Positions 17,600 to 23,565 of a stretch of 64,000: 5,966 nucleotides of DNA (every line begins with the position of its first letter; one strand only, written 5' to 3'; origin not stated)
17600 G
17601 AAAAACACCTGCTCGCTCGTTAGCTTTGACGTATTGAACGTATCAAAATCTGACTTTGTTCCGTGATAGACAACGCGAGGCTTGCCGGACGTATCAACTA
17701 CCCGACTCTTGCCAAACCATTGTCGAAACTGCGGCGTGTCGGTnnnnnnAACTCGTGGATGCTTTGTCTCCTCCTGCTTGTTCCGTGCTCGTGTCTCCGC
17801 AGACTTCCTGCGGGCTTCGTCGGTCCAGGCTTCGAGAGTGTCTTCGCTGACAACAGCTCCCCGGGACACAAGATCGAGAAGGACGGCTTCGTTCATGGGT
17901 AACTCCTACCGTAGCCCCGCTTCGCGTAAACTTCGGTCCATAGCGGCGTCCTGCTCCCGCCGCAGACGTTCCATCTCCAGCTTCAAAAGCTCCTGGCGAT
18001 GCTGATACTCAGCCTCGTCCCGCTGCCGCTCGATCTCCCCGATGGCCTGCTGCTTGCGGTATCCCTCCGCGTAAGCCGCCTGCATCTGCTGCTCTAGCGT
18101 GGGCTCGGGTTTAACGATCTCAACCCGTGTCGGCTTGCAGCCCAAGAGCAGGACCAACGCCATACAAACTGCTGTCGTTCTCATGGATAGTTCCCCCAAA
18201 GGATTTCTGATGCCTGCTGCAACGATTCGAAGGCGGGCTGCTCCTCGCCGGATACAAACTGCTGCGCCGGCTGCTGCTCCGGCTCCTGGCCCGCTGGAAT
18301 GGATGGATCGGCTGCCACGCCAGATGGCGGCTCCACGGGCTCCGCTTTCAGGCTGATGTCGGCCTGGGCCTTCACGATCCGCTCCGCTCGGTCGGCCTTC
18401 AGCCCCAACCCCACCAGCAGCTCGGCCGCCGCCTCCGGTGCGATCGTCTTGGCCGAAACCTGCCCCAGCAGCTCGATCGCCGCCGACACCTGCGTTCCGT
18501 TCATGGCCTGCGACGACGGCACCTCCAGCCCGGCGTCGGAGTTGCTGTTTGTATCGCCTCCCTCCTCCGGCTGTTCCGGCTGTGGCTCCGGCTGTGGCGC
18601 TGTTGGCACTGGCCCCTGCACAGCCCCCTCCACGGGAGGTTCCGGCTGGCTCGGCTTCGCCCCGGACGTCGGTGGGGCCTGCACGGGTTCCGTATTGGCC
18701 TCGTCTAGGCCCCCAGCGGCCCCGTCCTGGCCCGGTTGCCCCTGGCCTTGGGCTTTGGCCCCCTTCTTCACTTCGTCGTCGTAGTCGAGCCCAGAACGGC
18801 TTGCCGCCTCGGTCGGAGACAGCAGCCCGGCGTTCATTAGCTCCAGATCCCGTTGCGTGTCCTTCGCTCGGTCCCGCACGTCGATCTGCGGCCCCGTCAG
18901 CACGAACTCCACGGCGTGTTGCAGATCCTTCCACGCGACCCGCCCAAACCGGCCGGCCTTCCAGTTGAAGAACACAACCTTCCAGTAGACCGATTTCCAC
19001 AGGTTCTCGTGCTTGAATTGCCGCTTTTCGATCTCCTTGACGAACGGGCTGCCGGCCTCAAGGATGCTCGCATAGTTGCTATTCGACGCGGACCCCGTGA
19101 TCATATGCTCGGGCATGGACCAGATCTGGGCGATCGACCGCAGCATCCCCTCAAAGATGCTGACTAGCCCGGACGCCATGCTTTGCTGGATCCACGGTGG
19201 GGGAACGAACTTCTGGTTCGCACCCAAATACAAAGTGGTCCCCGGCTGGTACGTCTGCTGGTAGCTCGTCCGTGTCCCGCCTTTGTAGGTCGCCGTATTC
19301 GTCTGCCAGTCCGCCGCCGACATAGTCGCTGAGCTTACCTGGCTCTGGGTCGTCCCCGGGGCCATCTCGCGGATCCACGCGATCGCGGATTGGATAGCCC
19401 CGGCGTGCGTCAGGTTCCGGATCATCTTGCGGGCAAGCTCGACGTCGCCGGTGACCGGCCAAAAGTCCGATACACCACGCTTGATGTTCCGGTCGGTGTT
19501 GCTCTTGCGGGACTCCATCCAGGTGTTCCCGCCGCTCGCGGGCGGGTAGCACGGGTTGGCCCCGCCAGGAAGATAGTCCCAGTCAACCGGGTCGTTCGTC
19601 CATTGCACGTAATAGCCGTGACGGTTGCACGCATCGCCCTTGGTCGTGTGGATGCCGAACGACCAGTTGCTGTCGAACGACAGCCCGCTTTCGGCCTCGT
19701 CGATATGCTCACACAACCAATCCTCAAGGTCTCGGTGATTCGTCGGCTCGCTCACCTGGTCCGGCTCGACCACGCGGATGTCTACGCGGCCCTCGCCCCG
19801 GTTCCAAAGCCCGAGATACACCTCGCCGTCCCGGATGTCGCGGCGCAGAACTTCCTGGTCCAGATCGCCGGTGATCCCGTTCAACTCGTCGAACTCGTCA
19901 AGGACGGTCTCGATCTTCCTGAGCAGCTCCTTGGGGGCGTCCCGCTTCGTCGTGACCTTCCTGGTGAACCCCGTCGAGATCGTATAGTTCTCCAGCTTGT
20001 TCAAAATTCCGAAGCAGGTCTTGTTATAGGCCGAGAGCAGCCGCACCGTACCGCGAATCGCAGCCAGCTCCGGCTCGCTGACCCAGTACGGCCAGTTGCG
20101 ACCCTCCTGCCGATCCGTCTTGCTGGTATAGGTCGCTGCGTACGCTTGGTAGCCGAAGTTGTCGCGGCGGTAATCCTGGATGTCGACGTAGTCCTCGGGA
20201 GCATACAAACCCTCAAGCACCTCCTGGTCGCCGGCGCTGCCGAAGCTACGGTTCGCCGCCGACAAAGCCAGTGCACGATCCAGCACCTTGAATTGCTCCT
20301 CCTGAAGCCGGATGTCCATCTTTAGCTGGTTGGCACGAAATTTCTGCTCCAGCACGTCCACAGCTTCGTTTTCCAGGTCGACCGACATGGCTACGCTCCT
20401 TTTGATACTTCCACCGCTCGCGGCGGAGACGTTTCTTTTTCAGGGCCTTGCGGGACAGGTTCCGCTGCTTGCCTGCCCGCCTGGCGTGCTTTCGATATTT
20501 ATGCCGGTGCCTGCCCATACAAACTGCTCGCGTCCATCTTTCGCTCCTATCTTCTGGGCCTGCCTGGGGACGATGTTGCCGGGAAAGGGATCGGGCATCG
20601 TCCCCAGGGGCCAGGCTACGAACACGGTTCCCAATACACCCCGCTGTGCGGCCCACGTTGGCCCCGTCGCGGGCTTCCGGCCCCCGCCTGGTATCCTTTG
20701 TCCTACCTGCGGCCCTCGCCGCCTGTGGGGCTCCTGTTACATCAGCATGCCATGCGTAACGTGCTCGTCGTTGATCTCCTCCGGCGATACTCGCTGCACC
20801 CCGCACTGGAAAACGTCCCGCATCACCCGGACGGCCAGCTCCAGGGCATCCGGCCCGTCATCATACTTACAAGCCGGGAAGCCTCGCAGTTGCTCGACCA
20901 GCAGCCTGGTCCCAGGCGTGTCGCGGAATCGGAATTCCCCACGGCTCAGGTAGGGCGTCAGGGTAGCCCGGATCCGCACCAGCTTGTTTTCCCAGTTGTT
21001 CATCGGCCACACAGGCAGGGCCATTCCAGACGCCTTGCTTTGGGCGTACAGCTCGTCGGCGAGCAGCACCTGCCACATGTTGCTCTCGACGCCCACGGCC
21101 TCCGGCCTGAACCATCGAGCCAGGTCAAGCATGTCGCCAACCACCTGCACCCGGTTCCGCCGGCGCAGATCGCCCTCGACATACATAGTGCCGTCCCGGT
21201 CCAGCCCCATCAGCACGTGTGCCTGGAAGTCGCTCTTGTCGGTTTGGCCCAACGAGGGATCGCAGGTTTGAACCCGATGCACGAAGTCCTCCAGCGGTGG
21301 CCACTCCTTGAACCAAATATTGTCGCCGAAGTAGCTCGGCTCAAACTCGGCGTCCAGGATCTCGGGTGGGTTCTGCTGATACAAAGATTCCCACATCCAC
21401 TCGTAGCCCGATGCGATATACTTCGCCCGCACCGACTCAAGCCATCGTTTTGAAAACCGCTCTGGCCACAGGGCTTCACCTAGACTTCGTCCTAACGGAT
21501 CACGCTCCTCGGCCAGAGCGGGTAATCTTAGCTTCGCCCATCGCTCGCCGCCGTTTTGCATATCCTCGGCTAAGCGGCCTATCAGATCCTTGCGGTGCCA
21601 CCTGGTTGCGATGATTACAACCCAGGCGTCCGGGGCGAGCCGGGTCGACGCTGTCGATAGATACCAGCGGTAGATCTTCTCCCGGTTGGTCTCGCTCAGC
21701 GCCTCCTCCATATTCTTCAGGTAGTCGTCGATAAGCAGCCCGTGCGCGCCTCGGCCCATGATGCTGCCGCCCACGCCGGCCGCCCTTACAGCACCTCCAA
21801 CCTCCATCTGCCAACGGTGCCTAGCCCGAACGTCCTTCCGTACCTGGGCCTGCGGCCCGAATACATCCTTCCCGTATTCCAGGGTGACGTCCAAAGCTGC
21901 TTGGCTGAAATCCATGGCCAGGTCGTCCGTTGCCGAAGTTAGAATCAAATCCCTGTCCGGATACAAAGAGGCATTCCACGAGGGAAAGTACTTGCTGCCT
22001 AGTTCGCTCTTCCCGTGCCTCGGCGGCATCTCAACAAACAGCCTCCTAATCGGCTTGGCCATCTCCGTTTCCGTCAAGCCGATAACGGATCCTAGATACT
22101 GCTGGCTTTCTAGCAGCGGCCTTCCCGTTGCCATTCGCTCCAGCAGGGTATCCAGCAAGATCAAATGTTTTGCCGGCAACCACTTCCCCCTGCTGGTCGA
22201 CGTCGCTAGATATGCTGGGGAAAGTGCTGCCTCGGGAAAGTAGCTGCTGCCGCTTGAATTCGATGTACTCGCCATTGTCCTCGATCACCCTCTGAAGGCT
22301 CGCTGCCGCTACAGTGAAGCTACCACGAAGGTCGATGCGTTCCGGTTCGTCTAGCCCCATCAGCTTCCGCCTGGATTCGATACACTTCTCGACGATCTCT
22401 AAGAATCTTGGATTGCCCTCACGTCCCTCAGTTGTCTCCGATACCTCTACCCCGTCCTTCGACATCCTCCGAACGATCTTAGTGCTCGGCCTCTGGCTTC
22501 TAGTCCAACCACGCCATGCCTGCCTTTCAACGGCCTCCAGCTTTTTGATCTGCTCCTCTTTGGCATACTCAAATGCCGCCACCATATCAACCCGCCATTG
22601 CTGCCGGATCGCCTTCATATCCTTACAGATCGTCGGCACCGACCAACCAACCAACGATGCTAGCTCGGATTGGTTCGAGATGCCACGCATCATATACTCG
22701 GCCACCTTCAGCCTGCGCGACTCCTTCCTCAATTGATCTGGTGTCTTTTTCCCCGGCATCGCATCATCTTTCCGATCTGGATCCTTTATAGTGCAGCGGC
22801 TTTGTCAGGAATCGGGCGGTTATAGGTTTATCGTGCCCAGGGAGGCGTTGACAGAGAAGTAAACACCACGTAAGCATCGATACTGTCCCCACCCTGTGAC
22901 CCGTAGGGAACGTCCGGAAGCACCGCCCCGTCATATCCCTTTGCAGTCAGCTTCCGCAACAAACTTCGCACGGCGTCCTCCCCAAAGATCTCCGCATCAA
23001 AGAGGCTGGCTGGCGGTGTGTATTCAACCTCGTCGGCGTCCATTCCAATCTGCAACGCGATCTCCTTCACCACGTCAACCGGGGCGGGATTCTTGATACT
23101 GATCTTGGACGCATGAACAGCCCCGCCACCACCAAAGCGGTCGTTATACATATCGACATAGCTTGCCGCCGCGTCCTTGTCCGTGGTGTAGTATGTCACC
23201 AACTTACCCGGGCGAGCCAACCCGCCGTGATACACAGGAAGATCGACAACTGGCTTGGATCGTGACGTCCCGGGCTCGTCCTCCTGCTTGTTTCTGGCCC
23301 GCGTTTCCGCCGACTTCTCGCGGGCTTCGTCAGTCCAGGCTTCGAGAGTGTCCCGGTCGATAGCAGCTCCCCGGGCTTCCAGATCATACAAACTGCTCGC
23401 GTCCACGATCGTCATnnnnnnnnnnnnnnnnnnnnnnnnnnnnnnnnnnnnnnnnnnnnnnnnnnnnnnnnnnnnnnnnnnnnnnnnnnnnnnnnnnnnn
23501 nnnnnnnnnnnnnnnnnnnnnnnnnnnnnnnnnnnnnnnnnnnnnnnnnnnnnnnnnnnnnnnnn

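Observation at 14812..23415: Shared leader/junction peptide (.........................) marks domain boundaries in MuF-GNAT and two ART-like proteins: candidate capsid-packaged effector cassettes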

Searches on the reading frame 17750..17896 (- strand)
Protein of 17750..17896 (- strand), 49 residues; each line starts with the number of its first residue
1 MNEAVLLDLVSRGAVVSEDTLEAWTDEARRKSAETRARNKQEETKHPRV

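Call 11: find_homologous_proteins(query=A2, max_evalue=1)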
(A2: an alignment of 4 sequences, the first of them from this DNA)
Query A2 (4 sequences): 276 candidates shared short words with the query, none scored E <= 1.

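Call 21: find_related_loci(query=A2, collection=genome_contigs, flank=10000)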
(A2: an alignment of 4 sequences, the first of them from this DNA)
Query A2 (49 aa) in genome_contigs; peptide patterns used: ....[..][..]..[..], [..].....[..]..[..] (x = any residue, [..] = any of these).
37 stretches matched a pattern; 1 encode a relative of the query (tblastn E <= 1e-3); 1 distinct loci.
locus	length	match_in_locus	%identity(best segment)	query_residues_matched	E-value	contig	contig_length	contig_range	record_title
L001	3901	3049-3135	45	2-30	1e-5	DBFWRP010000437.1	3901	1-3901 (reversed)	MAG TPA_asm: Muribaculaceae bacterium isolate MAG8801 contig437, whole genome shotgun sequence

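Call 24: find_related_loci(query=A2, collection=metagenome_contigs, flank=10000)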
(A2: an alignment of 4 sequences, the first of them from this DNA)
Query A2 (49 aa) in metagenome_contigs; peptide patterns used: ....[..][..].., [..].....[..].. (x = any residue, [..] = any of these).
293 stretches matched a pattern, but none encodes a relative of the query by tblastn (E <= 1e-3).
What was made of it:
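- Tried and rejected: The first metagenome scan, confirmed by tblastn, found none (call 24).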

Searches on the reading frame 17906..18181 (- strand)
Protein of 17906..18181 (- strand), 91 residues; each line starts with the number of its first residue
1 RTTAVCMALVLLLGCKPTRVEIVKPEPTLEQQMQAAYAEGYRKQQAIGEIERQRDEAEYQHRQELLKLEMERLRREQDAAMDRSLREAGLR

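Call 6: search_protein_families(library=phrogs, proteins=[window:17906-18181:-], max_evalue=0.001)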
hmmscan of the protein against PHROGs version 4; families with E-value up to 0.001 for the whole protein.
window:17906-18181:- (91 aa): 0 families

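Call 25: search_protein_families(library=pfam, proteins=[window:17906-18181:-], max_evalue=10)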
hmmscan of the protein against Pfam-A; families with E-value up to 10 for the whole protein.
window:17906-18181:- (91 aa): 2 families
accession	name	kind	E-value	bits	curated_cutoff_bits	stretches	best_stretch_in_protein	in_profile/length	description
PF02864.20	STAT_bind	-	0.059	14.4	27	1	22-82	31-92/133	STAT protein, DNA binding domain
PF12912.12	N_NLPC_P60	-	0.091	13.3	25.4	1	5-62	2-64/118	NLPC_P60 stabilising domain, N term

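Call 77: search_protein_families(library=ncbifam, proteins=[window:17906-18181:-], max_evalue=0.1)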
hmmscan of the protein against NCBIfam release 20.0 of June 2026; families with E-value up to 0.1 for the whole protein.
window:17906-18181:- (91 aa): 0 families

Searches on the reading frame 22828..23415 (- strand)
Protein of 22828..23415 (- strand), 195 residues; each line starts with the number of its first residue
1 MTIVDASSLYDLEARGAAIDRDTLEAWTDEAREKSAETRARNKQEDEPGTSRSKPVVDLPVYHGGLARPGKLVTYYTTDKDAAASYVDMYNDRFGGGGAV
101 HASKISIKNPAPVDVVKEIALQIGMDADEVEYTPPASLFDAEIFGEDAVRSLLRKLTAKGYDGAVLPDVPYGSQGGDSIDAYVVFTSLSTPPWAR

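Call 5: search_protein_families(library=pfam, proteins=[window:22828-23415:-], max_evalue=0.01)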
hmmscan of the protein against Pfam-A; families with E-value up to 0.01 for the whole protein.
window:22828-23415:- (195 aa): 0 families

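Call 6: search_protein_families(library=phrogs, proteins=[window:22828-23415:-], max_evalue=0.001)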
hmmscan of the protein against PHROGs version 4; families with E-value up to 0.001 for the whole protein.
window:22828-23415:- (195 aa): 0 families

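Call 12: find_related_loci(query=window:22828-23415:-, collection=viral_contigs, flank=10000)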
Query window:22828-23415:- (195 aa) in viral_contigs; peptide patterns used: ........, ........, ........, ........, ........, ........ (x = any residue, [..] = any of these).
4 stretches matched a pattern, but none encodes a relative of the query by tblastn (E <= 1e-3).

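Call 77: search_protein_families(library=ncbifam, proteins=[window:22828-23415:-], max_evalue=0.1)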
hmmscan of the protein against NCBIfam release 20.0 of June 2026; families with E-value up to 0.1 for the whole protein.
window:22828-23415:- (195 aa): 0 families

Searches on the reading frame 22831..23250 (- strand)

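Call 25: search_protein_families(library=pfam, proteins=[window:22831-23250:-], max_evalue=10)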
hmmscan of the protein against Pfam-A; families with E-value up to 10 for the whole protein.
seq(140 aa): 1 family
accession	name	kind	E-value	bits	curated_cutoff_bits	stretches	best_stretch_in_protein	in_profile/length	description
PF04028.18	DUF374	-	0.091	12.8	26.8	1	90-117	41-67/69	Domain of unknown function (DUF374)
